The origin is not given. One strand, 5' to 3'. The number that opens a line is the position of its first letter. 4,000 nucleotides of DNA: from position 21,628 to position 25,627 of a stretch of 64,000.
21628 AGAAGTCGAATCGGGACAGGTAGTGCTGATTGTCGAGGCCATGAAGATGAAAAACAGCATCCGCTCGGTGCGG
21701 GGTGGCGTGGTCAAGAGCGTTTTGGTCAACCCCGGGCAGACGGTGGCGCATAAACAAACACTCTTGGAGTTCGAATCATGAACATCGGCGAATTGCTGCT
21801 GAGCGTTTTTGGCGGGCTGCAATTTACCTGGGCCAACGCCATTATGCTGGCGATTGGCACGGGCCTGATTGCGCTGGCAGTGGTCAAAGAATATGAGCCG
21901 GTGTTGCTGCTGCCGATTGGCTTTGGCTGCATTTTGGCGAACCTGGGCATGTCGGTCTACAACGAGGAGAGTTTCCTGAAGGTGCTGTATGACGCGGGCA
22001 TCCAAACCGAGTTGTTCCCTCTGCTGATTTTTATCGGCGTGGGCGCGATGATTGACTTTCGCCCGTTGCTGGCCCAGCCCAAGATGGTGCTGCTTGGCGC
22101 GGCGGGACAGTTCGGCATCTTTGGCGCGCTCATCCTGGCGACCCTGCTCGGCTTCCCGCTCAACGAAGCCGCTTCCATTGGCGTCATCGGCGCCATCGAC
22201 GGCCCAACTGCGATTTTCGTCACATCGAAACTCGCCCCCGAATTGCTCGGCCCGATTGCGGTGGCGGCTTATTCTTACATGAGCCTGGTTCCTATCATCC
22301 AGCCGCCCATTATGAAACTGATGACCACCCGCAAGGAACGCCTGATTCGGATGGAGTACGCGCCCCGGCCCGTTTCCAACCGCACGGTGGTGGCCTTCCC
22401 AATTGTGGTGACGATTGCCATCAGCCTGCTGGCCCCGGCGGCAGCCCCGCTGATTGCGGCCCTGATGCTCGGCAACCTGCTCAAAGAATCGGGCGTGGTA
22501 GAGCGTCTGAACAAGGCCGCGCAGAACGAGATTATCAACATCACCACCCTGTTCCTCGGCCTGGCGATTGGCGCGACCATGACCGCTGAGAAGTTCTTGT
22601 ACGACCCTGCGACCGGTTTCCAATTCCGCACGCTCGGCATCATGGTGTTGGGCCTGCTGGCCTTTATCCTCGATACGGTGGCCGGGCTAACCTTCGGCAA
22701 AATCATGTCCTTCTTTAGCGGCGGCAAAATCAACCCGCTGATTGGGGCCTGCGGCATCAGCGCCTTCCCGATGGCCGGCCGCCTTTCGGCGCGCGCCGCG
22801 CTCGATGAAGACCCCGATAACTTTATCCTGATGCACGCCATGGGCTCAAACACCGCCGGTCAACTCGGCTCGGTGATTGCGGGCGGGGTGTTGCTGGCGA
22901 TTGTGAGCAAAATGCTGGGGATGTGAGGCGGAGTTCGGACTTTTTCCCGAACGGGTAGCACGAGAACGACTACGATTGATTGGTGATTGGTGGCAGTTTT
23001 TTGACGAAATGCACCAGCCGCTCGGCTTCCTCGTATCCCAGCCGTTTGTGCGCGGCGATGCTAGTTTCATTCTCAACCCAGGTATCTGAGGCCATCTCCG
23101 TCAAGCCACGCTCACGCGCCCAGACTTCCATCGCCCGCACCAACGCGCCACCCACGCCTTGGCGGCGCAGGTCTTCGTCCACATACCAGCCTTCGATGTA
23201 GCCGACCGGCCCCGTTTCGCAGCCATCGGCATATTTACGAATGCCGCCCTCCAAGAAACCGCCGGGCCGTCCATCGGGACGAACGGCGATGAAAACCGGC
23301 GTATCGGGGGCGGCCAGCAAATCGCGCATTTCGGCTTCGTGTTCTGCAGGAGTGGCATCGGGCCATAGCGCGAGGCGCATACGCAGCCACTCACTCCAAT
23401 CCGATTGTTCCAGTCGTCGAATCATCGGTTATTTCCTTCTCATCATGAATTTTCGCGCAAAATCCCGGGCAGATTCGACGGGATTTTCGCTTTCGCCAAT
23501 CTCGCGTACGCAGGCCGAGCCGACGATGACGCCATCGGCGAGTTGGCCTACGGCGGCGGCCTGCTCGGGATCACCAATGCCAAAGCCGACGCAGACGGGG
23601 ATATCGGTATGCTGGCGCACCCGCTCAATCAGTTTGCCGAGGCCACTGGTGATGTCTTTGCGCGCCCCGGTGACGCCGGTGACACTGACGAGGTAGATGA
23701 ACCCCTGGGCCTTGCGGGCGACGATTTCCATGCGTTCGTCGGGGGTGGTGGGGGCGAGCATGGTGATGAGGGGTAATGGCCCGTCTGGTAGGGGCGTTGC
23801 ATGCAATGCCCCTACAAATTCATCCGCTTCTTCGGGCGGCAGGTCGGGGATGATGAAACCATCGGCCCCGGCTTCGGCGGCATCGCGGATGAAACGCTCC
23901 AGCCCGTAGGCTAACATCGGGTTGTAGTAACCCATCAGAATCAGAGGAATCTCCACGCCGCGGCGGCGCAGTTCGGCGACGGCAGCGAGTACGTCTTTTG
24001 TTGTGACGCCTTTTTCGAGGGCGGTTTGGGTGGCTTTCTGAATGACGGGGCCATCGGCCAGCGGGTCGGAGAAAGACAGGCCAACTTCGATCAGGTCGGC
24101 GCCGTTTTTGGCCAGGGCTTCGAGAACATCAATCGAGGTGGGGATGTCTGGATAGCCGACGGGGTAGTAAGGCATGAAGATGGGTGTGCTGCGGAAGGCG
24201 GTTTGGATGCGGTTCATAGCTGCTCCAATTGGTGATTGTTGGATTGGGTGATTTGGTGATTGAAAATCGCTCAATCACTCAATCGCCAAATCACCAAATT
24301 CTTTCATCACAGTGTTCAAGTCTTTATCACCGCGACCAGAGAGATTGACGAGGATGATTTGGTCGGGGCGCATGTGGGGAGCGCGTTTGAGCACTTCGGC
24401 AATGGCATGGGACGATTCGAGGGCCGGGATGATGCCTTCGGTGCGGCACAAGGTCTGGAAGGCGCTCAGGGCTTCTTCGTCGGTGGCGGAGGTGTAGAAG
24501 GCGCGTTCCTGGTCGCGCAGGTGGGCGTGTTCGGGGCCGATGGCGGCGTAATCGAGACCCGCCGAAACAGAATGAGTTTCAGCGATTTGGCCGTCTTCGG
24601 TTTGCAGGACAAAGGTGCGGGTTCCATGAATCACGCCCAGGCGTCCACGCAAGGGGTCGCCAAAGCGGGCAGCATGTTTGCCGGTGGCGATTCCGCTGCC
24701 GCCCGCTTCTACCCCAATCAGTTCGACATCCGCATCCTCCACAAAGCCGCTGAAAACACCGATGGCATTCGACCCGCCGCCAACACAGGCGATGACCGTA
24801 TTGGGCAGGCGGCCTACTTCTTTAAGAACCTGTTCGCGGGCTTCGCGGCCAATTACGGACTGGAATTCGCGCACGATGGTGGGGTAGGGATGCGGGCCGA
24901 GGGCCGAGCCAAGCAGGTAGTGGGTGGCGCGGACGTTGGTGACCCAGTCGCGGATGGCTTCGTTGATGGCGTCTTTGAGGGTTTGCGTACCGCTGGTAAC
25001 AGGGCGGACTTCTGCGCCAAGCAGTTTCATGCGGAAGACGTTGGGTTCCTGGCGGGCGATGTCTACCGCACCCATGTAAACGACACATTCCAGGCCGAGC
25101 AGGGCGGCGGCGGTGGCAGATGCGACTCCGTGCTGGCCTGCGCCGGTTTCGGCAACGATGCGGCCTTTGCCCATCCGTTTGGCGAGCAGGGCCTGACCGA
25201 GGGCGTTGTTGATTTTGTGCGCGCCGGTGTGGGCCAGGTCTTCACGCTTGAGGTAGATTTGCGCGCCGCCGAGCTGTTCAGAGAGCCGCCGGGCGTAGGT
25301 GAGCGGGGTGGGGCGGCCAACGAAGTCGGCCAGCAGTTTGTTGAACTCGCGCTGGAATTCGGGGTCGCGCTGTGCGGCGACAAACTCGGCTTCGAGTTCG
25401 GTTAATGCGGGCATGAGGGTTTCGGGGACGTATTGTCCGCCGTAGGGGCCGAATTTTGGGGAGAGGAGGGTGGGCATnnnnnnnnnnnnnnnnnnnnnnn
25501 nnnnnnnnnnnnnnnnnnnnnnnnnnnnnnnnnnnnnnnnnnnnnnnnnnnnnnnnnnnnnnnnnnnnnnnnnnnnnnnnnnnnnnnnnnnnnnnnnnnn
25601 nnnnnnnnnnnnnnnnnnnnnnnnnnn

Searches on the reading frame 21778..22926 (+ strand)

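Call 48: search_protein_families(library=pfam, proteins=[window:21778-22926:+], max_evalue=0.001)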
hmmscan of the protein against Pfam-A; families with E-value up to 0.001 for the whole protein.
window:21778-22926:+ (382 aa): 1 family
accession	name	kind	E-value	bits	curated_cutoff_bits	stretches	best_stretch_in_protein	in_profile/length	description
PF03977.18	OAD_beta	-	1.9e-144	481.5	31.6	1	20-375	2-348/349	Na+-transporting oxaloacetate decarboxylase beta subunit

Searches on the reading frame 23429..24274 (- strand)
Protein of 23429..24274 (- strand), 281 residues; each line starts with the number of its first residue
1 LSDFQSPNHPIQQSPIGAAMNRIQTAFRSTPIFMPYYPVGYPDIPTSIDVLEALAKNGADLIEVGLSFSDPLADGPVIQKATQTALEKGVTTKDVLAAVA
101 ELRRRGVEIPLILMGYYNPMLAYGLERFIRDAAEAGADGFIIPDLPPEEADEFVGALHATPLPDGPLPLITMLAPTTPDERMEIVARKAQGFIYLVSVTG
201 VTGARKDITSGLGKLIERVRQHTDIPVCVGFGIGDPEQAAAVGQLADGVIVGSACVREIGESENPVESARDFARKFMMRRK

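Call 48: search_protein_families(library=pfam, proteins=[window:23429-24274:-], max_evalue=0.001)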
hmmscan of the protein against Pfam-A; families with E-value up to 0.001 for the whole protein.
window:23429-24274:- (281 aa): 3 families
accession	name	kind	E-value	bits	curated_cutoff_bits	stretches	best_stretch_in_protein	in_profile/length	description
PF00290.26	Trp_syntA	-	2.3e-85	286.1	27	1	30-267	9-241/259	Tryptophan synthase alpha chain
PF00977.27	His_biosynth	-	9.5e-06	25.6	23.6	1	193-258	46-108/228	Histidine biosynthesis protein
PF05690.20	ThiG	-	0.00035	20.4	23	1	214-273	165-221/247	Thiazole biosynthesis protein ThiG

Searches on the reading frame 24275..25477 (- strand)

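Call 48: search_protein_families(library=pfam, proteins=[window:24275-25477:-], max_evalue=0.001)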
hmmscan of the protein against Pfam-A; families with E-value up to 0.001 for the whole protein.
window:24275-25477:- (400 aa): 1 family
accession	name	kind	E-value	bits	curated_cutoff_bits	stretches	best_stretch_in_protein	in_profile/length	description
PF00291.31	PALP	-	1.6e-45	156.1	35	1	54-381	5-295/295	Pyridoxal-phosphate dependent enzyme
